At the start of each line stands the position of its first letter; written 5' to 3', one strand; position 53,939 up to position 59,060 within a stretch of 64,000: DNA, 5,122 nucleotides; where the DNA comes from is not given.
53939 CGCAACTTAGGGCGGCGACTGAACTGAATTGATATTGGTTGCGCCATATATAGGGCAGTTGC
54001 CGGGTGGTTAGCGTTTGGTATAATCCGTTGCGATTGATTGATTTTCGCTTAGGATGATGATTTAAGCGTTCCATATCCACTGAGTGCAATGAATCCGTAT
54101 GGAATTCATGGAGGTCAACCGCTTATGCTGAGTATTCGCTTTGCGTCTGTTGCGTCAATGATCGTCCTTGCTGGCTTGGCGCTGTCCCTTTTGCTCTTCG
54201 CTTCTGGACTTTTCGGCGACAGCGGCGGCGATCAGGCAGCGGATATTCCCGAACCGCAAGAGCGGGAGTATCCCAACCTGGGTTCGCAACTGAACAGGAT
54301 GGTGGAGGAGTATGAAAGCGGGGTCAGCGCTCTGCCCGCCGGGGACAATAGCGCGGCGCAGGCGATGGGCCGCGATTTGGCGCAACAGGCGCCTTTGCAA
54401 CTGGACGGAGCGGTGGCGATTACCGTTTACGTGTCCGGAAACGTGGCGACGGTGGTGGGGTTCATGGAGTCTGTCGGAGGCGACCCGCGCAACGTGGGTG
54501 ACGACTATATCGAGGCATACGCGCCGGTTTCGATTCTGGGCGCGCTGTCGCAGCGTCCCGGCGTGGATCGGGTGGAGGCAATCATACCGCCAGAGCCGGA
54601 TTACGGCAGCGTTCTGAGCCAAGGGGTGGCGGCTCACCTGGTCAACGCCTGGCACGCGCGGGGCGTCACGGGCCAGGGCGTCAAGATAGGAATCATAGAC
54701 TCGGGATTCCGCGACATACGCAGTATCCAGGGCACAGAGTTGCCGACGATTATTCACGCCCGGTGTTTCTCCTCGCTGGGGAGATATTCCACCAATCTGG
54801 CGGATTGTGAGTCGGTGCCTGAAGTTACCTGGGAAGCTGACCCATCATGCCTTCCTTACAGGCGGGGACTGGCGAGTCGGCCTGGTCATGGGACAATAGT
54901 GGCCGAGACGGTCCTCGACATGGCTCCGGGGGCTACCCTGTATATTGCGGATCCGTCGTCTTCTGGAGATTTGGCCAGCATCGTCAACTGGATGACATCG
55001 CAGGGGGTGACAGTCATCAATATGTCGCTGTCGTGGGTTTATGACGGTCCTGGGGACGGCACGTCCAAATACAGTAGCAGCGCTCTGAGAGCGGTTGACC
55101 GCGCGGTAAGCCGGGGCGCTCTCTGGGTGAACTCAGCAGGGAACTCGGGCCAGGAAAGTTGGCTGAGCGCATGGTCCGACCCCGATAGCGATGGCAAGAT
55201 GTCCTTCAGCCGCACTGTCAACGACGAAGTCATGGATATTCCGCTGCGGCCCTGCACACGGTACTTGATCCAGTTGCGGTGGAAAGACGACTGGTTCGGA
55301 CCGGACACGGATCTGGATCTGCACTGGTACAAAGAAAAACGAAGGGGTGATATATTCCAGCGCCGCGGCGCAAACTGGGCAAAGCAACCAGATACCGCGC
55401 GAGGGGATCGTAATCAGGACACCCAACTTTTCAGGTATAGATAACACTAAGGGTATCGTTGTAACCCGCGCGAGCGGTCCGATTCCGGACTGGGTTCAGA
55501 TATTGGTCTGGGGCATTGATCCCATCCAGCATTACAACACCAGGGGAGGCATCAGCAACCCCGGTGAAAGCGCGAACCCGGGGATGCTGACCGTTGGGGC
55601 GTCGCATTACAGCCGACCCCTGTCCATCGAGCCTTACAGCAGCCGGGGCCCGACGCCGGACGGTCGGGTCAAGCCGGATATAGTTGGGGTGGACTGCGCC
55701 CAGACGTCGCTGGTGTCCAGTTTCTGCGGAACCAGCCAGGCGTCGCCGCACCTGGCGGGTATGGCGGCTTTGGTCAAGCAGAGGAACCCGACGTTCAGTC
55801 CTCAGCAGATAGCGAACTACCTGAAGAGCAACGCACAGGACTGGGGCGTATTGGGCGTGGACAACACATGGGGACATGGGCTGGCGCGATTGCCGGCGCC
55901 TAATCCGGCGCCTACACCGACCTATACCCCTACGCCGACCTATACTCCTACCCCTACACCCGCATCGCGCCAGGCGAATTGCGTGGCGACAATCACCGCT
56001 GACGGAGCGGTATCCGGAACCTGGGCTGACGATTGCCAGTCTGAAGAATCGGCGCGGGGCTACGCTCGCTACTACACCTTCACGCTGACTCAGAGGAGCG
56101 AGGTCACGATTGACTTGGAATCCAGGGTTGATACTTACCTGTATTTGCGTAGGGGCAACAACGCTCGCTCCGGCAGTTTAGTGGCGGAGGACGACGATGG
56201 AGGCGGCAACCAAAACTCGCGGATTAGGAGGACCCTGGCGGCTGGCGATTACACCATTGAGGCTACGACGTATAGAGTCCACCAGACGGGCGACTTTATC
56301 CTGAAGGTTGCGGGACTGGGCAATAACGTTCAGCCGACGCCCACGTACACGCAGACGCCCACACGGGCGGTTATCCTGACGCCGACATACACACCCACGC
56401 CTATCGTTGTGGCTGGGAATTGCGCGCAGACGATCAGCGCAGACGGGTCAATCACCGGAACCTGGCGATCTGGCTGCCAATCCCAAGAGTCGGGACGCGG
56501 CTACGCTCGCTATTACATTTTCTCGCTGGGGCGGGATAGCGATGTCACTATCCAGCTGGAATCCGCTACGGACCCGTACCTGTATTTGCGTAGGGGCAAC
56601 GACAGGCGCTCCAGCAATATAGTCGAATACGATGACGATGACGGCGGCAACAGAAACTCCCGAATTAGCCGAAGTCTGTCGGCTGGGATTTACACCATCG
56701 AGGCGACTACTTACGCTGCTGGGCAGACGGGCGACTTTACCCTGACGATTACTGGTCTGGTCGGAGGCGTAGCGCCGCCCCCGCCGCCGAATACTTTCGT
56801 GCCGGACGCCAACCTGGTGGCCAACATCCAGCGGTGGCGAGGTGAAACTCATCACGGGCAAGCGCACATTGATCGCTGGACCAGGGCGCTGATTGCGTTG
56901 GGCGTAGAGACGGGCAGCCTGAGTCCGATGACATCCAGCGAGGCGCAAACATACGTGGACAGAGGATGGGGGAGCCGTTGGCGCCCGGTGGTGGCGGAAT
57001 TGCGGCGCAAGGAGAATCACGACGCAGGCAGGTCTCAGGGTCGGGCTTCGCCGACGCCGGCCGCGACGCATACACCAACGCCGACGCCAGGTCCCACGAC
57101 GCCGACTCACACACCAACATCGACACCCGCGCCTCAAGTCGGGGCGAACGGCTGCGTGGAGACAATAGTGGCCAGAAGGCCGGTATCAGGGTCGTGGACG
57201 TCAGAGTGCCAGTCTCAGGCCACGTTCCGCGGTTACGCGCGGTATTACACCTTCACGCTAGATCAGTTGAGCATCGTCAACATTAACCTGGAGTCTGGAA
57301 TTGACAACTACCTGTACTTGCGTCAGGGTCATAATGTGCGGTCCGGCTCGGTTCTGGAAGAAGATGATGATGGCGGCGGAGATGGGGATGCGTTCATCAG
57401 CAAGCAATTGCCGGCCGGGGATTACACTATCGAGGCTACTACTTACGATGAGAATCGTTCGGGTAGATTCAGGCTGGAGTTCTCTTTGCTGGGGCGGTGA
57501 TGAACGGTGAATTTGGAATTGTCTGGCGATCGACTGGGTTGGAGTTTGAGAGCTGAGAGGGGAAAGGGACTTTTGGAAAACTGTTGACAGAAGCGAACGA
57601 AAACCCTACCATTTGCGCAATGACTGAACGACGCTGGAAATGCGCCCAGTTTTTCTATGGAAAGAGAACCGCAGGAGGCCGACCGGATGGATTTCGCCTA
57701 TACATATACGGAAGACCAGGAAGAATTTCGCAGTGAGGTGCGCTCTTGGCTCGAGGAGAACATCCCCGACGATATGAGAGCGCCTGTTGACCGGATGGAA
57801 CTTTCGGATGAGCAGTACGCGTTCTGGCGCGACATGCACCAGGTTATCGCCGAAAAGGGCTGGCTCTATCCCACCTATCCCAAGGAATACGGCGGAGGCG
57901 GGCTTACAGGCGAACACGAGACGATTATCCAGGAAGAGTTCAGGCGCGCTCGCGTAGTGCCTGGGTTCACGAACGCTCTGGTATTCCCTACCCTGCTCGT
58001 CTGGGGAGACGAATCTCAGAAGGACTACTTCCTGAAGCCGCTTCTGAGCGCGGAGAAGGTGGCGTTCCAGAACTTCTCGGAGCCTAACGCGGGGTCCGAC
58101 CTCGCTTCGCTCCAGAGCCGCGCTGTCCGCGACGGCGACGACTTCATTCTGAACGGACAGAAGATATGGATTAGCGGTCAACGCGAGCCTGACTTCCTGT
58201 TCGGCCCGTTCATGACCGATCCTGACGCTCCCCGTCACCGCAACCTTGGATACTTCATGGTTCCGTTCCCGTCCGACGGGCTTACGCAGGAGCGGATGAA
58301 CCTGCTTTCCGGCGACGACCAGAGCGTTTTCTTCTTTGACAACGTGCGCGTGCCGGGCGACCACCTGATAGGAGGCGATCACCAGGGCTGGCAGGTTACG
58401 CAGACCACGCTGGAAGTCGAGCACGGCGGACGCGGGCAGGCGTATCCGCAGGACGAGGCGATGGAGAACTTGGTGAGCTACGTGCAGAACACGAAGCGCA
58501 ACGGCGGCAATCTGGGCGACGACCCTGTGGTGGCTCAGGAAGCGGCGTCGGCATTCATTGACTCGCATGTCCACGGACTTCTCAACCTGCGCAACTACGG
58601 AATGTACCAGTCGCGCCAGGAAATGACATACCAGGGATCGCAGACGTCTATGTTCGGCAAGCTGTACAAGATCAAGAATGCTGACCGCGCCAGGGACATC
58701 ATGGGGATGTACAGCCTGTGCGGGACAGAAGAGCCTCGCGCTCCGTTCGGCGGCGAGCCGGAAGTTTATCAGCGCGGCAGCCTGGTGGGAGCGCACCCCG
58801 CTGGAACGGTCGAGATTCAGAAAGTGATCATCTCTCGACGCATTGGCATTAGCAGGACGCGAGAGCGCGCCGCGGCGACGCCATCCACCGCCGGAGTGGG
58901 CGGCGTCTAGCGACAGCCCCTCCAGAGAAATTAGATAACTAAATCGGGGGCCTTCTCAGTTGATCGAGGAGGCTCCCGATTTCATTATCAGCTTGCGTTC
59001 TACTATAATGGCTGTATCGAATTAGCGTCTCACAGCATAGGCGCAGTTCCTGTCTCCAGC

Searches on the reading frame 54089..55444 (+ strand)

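Call 27: search_protein_families(library=pfam, proteins=[window:54089-55444:+], max_evalue=0.001)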
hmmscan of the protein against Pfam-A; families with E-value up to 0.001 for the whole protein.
window:54089-55444:+ (451 aa): 1 family
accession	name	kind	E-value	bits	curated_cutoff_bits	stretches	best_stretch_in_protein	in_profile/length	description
PF00082.27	Peptidase_S8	-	8.5e-11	42.1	21.8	1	195-354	1-155/288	Subtilase family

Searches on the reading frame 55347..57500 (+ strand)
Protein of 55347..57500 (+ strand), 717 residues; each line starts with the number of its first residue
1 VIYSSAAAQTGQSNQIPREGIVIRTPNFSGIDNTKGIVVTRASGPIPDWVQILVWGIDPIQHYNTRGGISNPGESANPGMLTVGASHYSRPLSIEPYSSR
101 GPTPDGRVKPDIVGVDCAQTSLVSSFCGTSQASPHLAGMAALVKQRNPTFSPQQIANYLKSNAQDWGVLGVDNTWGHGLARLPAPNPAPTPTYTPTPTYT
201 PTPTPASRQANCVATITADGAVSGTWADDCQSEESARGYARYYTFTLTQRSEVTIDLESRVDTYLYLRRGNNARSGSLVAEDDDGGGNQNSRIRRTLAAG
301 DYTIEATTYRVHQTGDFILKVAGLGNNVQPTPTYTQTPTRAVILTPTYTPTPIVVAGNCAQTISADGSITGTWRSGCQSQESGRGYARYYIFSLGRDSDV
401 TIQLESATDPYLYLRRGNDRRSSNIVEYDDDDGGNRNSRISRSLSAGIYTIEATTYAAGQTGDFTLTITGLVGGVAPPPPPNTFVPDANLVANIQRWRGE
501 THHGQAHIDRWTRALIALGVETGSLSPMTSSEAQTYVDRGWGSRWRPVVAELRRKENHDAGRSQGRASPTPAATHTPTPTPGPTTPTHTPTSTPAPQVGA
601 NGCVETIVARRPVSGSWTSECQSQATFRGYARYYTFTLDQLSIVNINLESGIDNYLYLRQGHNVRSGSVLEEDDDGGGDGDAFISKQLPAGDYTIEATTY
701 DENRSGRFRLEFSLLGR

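Call 27: search_protein_families(library=pfam, proteins=[window:55347-57500:+], max_evalue=0.001)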
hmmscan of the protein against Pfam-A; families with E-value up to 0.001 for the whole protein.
window:55347-57500:+ (717 aa): 4 families
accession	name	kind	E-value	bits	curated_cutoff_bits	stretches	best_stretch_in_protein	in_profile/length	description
PF00082.27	Peptidase_S8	-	8e-16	58.6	21.8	1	63-178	158-288/288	Subtilase family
PF04151.21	PPC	-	1.9e-13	51.5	25.9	1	241-306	3-68/70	Bacterial pre-peptidase C-terminal domain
PF01067.28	Calpain_III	-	9e-08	32.9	21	0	294-321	109-136/137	Calpain large subunit, domain III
PF01835.25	MG2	-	0.00017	22.3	32.8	0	662-709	46-91/96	MG2 domain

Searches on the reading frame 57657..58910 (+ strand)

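Call 27: search_protein_families(library=pfam, proteins=[window:57657-58910:+], max_evalue=0.001)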
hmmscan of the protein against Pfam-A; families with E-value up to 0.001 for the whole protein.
window:57657-58910:+ (417 aa): 3 families
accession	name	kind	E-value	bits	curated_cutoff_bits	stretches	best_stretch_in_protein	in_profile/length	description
PF02771.21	Acyl-CoA_dh_N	-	1.9e-17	64.1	22.9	1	18-133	1-113/113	Acyl-CoA dehydrogenase, N-terminal domain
PF02770.24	Acyl-CoA_dh_M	-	7.1e-13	49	33.3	1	140-230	4-97/97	Acyl-CoA dehydrogenase, middle domain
PF00441.29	Acyl-CoA_dh_1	-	2.3e-11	44.5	22.4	1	243-396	2-149/150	Acyl-CoA dehydrogenase, C-terminal domain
